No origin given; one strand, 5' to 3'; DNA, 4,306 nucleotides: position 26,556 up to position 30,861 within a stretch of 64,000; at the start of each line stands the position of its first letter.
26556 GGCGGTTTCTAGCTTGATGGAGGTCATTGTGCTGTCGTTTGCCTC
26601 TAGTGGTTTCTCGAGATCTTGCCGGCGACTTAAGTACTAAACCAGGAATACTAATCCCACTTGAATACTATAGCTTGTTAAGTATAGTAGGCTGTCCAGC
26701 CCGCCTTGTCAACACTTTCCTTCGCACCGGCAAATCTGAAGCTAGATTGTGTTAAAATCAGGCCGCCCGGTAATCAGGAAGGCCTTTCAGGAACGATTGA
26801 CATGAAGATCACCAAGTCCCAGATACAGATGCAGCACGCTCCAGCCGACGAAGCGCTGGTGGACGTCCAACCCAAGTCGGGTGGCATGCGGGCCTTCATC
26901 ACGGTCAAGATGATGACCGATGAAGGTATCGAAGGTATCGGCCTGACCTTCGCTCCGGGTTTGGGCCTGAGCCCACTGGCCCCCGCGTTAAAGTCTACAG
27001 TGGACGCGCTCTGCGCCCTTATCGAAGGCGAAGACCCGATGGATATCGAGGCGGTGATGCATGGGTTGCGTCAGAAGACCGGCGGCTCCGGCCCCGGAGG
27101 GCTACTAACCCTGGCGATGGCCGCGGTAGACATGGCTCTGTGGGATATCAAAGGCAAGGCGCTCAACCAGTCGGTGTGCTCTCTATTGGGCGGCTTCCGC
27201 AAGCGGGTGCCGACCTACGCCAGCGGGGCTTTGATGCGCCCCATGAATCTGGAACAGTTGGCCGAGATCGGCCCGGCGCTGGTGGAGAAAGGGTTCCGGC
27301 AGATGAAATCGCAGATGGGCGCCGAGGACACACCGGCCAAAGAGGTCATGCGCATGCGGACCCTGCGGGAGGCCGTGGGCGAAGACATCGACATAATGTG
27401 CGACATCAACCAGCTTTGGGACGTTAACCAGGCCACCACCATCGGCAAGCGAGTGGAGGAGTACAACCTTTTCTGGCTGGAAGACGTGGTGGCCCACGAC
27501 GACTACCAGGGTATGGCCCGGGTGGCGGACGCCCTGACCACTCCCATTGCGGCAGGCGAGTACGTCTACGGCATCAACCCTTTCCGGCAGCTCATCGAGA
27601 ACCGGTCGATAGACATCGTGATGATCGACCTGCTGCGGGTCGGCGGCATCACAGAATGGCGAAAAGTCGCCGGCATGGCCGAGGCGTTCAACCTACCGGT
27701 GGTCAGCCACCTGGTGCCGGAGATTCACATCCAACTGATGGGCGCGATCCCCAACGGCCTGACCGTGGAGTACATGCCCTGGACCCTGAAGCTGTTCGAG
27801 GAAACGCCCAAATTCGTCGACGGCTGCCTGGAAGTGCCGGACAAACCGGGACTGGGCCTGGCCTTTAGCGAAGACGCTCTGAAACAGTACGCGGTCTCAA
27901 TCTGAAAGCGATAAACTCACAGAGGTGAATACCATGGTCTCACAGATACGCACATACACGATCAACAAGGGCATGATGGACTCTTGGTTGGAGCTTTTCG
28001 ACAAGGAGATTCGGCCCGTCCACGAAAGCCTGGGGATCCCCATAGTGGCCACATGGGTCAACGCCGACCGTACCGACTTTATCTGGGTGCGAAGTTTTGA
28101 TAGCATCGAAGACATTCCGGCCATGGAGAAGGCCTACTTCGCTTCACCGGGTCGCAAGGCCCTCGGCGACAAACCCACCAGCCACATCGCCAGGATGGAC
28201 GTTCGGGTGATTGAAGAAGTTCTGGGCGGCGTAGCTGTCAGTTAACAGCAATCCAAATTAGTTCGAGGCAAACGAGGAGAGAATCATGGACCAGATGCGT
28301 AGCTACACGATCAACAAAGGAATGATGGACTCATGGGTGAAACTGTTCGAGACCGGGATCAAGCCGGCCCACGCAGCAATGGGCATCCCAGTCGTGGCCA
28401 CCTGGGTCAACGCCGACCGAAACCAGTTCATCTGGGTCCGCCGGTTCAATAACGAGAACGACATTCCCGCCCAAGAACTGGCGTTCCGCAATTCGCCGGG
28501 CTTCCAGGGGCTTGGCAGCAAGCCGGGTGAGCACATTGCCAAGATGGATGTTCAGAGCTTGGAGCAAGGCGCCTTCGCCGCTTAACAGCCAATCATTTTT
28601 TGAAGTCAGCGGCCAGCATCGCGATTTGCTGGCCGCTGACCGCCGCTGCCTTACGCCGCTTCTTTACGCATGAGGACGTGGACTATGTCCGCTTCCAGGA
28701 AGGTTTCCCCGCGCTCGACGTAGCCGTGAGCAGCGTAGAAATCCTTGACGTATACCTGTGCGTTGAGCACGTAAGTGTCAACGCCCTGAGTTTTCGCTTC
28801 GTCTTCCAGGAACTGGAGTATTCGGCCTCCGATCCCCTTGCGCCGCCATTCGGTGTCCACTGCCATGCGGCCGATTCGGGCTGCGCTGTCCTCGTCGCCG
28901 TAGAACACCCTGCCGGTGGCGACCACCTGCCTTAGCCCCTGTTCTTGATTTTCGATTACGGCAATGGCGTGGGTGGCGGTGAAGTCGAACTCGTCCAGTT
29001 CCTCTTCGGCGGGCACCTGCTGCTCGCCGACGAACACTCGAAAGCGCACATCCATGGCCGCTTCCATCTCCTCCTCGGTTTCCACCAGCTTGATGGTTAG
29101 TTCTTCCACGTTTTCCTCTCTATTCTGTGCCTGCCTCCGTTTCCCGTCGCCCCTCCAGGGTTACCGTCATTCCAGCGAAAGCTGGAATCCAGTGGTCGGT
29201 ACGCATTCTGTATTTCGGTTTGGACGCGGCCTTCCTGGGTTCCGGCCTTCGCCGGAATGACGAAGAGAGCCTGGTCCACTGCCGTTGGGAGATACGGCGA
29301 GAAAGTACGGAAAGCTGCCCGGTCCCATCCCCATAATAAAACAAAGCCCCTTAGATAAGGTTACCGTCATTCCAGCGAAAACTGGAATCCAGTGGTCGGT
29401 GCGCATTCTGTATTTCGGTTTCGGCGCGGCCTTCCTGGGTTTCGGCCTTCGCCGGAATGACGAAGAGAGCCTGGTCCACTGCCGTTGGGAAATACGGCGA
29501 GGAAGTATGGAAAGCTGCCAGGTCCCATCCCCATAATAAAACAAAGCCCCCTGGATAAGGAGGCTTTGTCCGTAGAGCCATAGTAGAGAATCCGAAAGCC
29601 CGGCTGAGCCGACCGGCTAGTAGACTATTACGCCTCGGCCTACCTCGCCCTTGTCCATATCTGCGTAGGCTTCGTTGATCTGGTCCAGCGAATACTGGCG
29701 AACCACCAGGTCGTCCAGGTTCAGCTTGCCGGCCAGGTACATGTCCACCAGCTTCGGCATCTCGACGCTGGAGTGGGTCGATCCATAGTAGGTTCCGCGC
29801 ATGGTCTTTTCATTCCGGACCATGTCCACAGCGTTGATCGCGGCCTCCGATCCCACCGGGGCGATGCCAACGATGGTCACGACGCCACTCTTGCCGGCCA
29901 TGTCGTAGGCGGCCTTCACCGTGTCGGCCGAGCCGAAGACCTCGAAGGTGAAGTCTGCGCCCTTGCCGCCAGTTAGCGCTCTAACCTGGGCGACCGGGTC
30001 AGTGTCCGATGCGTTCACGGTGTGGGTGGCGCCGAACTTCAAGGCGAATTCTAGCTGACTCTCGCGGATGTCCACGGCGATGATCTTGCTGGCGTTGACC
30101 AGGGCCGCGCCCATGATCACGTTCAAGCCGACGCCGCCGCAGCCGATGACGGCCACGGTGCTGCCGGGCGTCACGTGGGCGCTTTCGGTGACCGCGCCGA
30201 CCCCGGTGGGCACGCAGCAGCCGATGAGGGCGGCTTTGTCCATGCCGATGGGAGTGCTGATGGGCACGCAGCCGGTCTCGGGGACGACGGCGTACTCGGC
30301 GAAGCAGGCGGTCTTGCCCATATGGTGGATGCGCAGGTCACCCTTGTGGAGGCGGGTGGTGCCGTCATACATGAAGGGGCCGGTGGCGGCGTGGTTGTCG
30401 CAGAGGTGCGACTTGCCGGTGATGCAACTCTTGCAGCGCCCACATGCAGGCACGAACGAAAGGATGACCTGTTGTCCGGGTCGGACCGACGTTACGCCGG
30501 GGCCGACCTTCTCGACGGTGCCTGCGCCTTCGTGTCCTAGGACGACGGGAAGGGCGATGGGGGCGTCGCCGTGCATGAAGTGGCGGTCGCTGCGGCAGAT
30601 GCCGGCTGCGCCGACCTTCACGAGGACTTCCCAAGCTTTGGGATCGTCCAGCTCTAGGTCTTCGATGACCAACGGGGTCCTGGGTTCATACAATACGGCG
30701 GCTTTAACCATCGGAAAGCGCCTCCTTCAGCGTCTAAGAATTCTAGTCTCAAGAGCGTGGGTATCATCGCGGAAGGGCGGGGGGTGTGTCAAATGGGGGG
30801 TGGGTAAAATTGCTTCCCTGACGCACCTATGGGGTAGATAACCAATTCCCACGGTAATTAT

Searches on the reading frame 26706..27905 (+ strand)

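Call 8: search_protein_families(library=pfam, proteins=[window:26706-27905:+], max_evalue=0.00001)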
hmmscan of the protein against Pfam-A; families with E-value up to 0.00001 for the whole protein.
window:26706-27905:+ (399 aa): 2 families
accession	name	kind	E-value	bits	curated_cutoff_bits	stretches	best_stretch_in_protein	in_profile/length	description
PF13378.12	MR_MLE_C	-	9.8e-61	205.7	29.4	1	192-391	10-219/219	Enolase C-terminal domain-like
PF02746.21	MR_MLE_N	-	8.8e-18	65.1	22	1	61-162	25-117/117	Mandelate racemase / muconate lactonizing enzyme, N-terminal domain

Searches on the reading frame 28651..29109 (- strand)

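Call 8: search_protein_families(library=pfam, proteins=[window:28651-29109:-], max_evalue=0.00001)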
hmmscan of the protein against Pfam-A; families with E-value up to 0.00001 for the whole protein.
window:28651-29109:- (152 aa): 3 families
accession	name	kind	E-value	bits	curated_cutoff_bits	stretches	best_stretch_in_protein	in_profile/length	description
PF13673.13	Acetyltransf_10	-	4e-14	53.1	23.6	1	75-150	52-127/128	Acetyltransferase (GNAT) domain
PF13508.13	Acetyltransf_7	-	5.9e-12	46.2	27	1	49-132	5-84/84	Acetyltransferase (GNAT) domain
PF00583.31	Acetyltransf_1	-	1.1e-10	42.2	20.7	1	31-130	17-116/116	Acetyltransferase (GNAT) family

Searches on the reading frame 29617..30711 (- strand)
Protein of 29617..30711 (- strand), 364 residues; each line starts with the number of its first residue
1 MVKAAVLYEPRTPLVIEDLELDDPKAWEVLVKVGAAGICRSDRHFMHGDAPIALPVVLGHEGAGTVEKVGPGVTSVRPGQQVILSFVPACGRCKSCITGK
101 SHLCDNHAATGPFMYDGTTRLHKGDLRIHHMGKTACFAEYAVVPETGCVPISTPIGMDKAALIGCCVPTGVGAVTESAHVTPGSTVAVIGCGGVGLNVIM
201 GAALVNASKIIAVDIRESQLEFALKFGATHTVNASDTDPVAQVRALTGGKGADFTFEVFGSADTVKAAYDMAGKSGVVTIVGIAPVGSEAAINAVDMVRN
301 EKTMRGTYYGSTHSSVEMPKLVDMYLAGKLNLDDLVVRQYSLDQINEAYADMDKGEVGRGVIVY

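Call 8: search_protein_families(library=pfam, proteins=[window:29617-30711:-], max_evalue=0.00001)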
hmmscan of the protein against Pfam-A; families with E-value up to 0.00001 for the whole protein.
window:29617-30711:- (364 aa): 4 families
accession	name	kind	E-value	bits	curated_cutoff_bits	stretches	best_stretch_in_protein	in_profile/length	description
PF00107.32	ADH_zinc_N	-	1.1e-28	100.2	31.8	1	193-323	1-125/129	Zinc-binding dehydrogenase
PF08240.17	ADH_N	-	4.7e-27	94.7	23.5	1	28-152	4-103/104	Alcohol dehydrogenase GroES-like domain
PF16912.11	Glu_dehyd_C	-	5.9e-08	32.9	34.9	1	175-353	24-202/211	Glucose dehydrogenase C-terminus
PF13602.12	ADH_zinc_N_2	-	3.1e-07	31.8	27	1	226-356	1-127/134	Zinc-binding dehydrogenase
